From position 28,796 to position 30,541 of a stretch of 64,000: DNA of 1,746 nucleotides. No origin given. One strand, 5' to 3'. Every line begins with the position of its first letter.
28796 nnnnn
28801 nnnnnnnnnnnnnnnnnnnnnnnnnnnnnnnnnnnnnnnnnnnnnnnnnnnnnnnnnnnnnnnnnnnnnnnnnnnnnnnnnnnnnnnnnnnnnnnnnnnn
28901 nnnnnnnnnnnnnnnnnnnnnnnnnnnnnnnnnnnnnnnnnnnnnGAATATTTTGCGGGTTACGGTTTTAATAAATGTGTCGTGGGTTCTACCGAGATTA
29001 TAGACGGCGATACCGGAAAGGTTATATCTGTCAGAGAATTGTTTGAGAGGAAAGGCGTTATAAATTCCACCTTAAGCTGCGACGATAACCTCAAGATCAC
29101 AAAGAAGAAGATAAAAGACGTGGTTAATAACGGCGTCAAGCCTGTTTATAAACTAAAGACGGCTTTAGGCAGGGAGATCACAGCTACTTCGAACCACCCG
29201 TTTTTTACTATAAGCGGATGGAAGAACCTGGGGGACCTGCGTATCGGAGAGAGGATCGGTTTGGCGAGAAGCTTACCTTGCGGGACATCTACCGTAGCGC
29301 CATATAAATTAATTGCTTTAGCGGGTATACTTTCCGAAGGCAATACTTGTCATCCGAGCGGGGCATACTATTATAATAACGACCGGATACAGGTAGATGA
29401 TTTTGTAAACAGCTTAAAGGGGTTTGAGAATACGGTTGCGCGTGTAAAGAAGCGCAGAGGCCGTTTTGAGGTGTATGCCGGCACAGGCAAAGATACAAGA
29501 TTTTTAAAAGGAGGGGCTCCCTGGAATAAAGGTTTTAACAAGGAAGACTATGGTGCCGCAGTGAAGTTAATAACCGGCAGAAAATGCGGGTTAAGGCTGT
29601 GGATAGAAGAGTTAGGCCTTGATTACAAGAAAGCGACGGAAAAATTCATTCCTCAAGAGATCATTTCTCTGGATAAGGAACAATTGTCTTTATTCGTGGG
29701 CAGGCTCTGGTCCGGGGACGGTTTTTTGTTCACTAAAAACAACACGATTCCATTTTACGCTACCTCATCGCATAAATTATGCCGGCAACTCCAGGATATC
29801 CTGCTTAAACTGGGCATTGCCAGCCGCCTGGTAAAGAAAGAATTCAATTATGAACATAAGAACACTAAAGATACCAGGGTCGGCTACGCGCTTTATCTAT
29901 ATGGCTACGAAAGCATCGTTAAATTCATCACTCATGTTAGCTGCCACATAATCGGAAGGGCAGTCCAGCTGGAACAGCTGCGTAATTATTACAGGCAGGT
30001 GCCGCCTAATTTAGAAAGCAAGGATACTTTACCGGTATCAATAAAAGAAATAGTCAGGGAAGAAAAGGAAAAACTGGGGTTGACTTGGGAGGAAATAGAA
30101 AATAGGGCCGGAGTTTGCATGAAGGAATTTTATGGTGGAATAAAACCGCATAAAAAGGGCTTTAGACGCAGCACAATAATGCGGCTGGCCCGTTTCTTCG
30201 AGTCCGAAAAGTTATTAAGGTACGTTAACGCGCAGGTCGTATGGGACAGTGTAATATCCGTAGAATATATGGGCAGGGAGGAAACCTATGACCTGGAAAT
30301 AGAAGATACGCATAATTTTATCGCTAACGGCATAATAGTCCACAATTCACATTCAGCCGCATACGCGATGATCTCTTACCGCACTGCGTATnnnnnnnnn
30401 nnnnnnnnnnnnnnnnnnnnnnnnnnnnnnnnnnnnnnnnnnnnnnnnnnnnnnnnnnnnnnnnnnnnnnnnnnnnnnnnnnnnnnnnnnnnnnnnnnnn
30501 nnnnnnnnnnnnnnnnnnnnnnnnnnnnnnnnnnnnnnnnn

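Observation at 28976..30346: DnaE intein with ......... homing endonuclease at the GYGFNK/SHS site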

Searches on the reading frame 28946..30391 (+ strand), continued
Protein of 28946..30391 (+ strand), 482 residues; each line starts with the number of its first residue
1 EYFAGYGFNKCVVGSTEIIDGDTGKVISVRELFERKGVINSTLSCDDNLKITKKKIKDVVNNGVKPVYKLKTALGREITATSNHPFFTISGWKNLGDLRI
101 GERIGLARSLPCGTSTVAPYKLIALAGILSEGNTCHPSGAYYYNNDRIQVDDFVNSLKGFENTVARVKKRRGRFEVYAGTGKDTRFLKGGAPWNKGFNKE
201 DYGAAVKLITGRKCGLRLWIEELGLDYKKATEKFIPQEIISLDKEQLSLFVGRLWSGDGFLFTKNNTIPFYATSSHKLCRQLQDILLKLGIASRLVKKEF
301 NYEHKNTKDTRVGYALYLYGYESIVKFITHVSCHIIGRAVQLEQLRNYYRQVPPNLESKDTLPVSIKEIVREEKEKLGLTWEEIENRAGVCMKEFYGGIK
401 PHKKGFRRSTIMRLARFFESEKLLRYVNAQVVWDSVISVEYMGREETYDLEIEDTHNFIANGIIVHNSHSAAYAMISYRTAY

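Call 45: fold_search(model_id=the predicted structure, library=pdb)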
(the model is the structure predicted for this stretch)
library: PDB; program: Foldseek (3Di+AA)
matches with E <= 10: 452; with E <= 0.001: 54
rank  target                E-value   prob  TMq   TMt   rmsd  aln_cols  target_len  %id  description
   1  7qss                  6.7e-21  1.00  0.67  0.74   4.5       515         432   17  Crystal structure of homing endonuclease-associated TliVMA intein (C1A) (released 2022-03-30)
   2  7qsu                  3.2e-18  1.00  0.56  0.73   6.5       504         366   15  Crystal structure of homing endonuclease-associated TliVMA intein (C1A, d333-339) (released 2022-03-30)
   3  1dq3                  8.3e-18  1.00  0.57  0.60   6.9       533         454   16  CRYSTAL STRUCTURE OF AN ARCHAEAL INTEIN-ENCODED HOMING ENDONUCLEASE PI-PFUI (released 2000-07-05)
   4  7qst                  1.1e-14  1.00  0.55  0.71   5.2       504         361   15  Crystal structure of homing endonuclease-associated PhoVMA intein (C1A) (released 2022-03-30)
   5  2cw7                  1.6e-13  1.00  0.55  0.50   7.8       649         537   14  Crystal structure of intein homing endonuclease II (released 2006-04-18)
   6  1vde_B                3.2e-10  1.00  0.46  0.50   8.7       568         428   11  PI-SCEI, A HOMING ENDONUCLEASE WITH PROTEIN SPLICING ACTIVITY (released 1998-04-08)
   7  1ef0_A                4.2e-10  1.00  0.48  0.53   8.1       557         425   11  CRYSTAL STRUCTURE OF PI-SCEI MINIPRECURSOR (released 2000-06-07)
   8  1lws_A                1.9e-09  1.00  0.42  0.47  10.6       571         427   10  Crystal structure of the intein homing endonuclease PI-SceI bound to its recognition sequence (released 2002-09-27)
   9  1jva_B                2.1e-09  1.00  0.46  0.51   9.7       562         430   11  CRYSTAL STRUCTURE OF THE VMA1-DERIVED ENDONUCLEASE BEARING THE N AND C EXTEIN PROPEPTIDES (released 2002-08-29)
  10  1dfa                  3.7e-09  1.00  0.41  0.48  12.3       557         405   10  CRYSTAL STRUCTURE OF PI-SCEI IN C2 SPACE GROUP (released 1999-12-08)
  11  1lwt_A                4.3e-09  1.00  0.44  0.47  11.3       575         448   11  Crystal structure of the intein homing endonuclease PI-SceI bound to its substrate DNA (Ca2+ free) (released 2002-09-27)
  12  1um2_B                1.1e-08  1.00  0.46  0.51   9.6       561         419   11  Crystal Structure of the Vma1-Derived Endonuclease with the Ligated Extein Segment (released 2004-09-22)
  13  1jva_A                1.4e-08  1.00  0.45  0.50   8.8       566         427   10  CRYSTAL STRUCTURE OF THE VMA1-DERIVED ENDONUCLEASE BEARING THE N AND C EXTEIN PROPEPTIDES (released 2002-08-29)
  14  1vde_A                2.0e-08  1.00  0.43  0.48  10.6       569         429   12  PI-SCEI, A HOMING ENDONUCLEASE WITH PROTEIN SPLICING ACTIVITY (released 1998-04-08)
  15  1um2_A                5.1e-08  1.00  0.45  0.51   9.1       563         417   10  Crystal Structure of the Vma1-Derived Endonuclease with the Ligated Extein Segment (released 2004-09-22)
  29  1mi8                  2.3e-05  1.00  0.20  0.65   1.6       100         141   37  2.0 Angstrom crystal structure of a DnaB intein from Synechocystis sp. PCC 6803 (released 2003-08-19)
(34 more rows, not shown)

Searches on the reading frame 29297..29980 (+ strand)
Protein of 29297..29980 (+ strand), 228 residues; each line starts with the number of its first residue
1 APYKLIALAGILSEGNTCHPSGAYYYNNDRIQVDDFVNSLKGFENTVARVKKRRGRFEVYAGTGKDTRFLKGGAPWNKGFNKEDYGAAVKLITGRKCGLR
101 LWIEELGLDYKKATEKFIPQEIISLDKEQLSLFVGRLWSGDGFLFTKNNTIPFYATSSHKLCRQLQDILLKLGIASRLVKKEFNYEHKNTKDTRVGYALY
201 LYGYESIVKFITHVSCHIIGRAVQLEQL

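Call 53: search_protein_families(library=pfam, proteins=[window:29297-29980:+], max_evalue=10)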
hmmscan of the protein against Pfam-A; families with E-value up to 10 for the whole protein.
seq(228 aa): 1 family
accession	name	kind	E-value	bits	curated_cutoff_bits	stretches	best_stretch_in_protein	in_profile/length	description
PF14528.11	LAGLIDADG_3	-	1.1e-09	38.8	22.5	1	129-213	2-80/82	LAGLIDADG-like domain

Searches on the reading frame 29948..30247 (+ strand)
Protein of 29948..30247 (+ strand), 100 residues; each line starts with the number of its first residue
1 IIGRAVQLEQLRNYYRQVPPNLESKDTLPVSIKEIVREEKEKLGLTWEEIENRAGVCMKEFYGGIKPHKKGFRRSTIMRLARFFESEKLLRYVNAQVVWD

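Call 53: search_protein_families(library=pfam, proteins=[window:29948-30247:+], max_evalue=10)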
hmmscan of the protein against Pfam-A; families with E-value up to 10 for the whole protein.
seq(100 aa): 0 families
